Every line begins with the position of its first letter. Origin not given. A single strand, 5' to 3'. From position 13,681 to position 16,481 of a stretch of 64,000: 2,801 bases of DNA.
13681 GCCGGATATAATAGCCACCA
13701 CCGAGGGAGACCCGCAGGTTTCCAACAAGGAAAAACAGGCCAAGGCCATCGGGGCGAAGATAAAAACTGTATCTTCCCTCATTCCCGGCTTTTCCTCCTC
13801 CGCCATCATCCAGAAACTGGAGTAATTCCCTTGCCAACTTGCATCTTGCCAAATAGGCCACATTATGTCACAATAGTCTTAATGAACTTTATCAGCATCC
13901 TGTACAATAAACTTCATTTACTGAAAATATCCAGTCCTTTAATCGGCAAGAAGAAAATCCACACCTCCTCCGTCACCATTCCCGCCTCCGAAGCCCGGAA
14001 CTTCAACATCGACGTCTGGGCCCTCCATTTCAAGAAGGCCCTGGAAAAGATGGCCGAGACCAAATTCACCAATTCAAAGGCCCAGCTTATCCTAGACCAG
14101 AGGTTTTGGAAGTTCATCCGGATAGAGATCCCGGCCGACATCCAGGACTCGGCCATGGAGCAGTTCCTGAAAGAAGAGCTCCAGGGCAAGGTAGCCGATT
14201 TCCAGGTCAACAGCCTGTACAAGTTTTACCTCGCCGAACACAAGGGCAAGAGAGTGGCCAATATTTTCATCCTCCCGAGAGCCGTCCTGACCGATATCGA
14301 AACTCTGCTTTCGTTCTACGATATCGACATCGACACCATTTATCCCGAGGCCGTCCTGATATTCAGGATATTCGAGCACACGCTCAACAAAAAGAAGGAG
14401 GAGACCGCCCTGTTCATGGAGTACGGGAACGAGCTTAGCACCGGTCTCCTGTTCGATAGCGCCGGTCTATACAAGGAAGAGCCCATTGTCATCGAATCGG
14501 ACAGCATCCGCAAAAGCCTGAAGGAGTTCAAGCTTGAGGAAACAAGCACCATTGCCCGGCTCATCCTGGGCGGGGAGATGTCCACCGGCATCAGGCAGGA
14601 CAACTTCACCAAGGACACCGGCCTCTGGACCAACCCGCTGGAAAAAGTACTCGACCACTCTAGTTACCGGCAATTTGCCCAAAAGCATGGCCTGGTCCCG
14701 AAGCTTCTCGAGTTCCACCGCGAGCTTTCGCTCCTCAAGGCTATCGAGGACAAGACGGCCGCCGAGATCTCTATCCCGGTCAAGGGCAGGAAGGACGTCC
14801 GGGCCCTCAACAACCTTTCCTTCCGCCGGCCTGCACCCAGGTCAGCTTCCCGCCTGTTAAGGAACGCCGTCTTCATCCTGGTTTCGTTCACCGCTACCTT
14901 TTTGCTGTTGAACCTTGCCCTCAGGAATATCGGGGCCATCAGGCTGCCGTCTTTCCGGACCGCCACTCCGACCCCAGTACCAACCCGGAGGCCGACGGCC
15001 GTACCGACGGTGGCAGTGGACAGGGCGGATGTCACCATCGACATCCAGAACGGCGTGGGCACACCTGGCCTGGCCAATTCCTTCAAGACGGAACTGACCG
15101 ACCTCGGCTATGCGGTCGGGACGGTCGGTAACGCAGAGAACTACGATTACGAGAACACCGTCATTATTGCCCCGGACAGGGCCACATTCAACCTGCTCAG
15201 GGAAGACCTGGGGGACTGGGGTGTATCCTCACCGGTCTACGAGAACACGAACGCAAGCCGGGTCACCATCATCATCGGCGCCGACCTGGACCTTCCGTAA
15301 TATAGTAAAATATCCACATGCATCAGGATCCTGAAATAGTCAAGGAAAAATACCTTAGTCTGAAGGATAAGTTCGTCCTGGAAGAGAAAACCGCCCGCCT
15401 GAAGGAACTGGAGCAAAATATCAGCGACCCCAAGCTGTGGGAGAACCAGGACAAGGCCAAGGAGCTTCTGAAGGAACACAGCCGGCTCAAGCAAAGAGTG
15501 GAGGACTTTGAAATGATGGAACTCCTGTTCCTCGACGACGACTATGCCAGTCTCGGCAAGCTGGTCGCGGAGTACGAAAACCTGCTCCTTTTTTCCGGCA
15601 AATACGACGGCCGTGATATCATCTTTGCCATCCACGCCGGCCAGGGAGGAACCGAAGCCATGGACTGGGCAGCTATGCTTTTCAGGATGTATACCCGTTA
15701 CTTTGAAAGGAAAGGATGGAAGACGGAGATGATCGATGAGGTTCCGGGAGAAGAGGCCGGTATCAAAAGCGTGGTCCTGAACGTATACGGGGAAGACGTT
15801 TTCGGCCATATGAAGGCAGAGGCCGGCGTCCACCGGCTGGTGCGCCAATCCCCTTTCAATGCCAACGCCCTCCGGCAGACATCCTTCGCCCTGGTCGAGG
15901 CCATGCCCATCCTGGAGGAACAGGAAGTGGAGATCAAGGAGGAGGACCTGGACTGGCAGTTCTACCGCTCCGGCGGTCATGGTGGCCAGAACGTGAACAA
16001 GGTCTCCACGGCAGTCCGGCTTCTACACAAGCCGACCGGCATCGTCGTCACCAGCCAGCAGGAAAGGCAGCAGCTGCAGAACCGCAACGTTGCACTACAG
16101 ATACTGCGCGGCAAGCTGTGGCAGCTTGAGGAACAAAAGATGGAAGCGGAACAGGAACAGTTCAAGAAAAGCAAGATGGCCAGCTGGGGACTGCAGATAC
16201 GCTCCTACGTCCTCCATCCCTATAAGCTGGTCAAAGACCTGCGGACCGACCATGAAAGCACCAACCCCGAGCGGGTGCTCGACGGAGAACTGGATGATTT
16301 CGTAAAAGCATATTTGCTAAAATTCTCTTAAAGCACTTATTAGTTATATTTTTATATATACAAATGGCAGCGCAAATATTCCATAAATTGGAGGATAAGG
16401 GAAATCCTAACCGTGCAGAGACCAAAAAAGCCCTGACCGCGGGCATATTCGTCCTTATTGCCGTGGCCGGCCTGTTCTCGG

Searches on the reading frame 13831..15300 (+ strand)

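Call 52: search_protein_families(library=pfam, proteins=[window:13831-15300:+], max_evalue=0.0001)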
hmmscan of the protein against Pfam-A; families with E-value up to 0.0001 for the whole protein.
window:13831-15300:+ (489 aa): 1 family
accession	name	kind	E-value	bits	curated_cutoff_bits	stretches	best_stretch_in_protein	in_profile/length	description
PF13399.11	LytR_C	-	3.2e-14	54.1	22.2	1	400-485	1-85/86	LytR cell envelope-related transcriptional attenuator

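Call 54: search_protein_families(library=ncbifam, proteins=[window:13831-15300:+], max_evalue=0.00001)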
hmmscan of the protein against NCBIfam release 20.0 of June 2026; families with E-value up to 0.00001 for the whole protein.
window:13831-15300:+ (489 aa): 0 families

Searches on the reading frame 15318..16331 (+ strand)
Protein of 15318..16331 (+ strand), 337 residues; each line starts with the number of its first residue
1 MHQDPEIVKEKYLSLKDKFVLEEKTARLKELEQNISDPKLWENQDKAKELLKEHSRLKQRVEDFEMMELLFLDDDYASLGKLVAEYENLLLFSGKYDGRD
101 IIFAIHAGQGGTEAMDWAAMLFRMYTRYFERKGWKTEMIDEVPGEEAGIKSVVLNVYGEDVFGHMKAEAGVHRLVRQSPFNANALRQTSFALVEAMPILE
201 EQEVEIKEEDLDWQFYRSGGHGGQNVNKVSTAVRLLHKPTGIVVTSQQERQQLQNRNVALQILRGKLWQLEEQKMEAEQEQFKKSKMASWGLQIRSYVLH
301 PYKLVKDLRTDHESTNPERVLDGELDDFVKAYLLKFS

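Call 52: search_protein_families(library=pfam, proteins=[window:15318-16331:+], max_evalue=0.0001)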
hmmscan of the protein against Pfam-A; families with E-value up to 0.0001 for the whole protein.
window:15318-16331:+ (337 aa): 2 families
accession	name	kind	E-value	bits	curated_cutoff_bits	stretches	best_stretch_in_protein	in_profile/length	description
PF03462.23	PCRF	-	2.8e-47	161.5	24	2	78-193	79-194/194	PCRF domain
PF00472.26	RF-1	-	1e-36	125.9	35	1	201-309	2-116/116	RF-1 domain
